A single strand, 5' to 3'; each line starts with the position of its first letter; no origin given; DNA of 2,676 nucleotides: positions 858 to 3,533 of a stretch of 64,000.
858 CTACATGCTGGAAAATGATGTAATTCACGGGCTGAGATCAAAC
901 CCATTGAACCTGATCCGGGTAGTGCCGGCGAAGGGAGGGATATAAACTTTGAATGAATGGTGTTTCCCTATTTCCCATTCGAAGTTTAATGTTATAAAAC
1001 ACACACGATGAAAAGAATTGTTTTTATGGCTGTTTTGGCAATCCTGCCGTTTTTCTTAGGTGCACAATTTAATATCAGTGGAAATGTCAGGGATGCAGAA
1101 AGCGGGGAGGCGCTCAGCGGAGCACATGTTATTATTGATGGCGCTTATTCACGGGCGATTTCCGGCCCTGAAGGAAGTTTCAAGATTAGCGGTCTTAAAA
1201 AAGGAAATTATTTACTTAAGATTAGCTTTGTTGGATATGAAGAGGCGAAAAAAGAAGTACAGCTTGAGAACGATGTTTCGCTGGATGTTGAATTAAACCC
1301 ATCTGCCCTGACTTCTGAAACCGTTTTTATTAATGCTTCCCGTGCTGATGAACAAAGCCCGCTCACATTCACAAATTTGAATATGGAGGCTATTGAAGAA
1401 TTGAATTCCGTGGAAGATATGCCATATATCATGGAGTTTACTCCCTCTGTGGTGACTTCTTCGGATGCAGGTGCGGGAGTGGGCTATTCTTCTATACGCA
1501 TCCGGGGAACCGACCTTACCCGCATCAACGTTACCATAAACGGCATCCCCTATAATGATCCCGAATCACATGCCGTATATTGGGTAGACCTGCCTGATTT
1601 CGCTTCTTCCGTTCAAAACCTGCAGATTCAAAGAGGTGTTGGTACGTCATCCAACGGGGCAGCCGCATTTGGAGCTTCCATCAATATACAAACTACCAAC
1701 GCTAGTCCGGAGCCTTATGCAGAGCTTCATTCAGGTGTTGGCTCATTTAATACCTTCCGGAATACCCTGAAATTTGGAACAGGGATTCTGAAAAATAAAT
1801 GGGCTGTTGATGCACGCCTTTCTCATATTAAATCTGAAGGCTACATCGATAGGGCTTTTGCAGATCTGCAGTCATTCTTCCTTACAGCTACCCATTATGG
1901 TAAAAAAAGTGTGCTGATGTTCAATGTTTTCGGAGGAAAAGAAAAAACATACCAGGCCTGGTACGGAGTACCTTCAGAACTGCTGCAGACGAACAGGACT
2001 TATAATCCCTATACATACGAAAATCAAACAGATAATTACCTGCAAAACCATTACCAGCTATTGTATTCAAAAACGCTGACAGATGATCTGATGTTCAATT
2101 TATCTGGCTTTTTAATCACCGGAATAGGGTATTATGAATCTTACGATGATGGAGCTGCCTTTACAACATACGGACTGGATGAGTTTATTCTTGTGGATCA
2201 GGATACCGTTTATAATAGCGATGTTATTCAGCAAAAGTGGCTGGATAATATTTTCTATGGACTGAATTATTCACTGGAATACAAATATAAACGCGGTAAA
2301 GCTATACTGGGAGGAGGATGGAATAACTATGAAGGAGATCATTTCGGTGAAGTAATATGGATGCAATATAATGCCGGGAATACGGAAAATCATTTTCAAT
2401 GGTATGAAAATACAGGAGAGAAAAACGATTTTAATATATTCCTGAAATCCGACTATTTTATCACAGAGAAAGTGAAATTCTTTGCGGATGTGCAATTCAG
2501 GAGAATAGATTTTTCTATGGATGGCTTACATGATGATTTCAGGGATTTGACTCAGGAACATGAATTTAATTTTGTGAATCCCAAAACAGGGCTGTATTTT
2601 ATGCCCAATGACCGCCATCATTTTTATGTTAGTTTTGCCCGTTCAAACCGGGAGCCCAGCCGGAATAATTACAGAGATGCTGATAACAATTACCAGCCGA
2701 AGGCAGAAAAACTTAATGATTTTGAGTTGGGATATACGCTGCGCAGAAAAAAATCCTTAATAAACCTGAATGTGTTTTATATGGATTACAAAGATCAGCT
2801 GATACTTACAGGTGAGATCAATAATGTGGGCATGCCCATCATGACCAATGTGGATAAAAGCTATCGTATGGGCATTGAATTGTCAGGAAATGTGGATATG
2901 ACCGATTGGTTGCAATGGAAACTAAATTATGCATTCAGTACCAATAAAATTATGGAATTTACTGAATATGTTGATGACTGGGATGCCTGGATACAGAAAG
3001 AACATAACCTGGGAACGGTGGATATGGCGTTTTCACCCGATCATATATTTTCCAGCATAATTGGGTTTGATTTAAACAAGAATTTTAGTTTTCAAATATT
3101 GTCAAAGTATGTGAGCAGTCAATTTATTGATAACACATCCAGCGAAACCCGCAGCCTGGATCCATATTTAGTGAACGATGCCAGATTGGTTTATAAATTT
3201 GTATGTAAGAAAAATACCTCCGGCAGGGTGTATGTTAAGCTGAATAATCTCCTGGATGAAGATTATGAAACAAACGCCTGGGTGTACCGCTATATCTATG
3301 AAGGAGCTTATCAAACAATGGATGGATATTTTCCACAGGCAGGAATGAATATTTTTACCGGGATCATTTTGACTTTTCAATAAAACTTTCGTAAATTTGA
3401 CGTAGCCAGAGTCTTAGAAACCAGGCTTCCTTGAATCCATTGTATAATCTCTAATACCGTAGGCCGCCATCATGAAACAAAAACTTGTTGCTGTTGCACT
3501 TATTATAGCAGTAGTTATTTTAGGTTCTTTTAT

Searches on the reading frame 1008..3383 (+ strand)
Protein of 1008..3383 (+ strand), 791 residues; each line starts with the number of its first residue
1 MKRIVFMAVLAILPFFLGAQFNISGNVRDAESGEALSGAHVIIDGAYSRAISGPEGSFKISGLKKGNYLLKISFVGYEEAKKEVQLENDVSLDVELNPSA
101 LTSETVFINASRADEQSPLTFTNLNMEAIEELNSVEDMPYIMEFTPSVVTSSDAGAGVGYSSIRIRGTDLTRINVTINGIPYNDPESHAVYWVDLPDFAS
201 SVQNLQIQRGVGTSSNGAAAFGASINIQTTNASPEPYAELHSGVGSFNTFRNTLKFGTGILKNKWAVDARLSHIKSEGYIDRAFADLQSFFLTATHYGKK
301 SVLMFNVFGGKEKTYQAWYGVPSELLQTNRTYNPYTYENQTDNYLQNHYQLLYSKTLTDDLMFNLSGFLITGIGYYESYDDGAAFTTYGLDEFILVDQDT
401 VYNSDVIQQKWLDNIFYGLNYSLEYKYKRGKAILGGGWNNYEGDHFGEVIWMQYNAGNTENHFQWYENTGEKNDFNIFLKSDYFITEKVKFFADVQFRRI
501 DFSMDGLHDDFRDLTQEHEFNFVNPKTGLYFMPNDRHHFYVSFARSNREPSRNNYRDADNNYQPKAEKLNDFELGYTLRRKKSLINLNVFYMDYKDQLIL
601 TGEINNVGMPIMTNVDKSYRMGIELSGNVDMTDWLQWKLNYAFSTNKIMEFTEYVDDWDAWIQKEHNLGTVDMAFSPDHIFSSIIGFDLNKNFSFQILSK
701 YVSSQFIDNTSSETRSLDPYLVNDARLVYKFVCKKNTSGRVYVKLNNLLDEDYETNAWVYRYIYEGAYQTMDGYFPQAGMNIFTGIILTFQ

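Call 85: search_protein_families(library=pfam, proteins=[window:1008-3383:+], max_evalue=0.00001)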
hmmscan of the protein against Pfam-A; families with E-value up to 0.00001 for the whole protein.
window:1008-3383:+ (791 aa): 5 families
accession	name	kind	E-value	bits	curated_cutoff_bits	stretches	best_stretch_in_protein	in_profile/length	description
PF00593.30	TonB_dep_Rec_b-barrel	-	8.7e-26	92.2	27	1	328-748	42-436/436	TonB dependent receptor-like, beta-barrel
PF13715.12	CarbopepD_reg_2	-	2.7e-17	63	32.2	1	23-107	1-87/88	CarboxypepD_reg-like domain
PF13620.12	CarboxypepD_reg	-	3.9e-14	53.2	32.3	1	23-95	2-80/82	Carboxypeptidase regulatory-like domain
PF07715.20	Plug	-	1.9e-09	38.4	23.9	1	116-223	4-106/107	TonB-dependent Receptor Plug Domain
PF14905.12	OMP_b-brl_3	-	1.6e-07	31.2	27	1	565-756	214-381/408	Outer membrane protein beta-barrel family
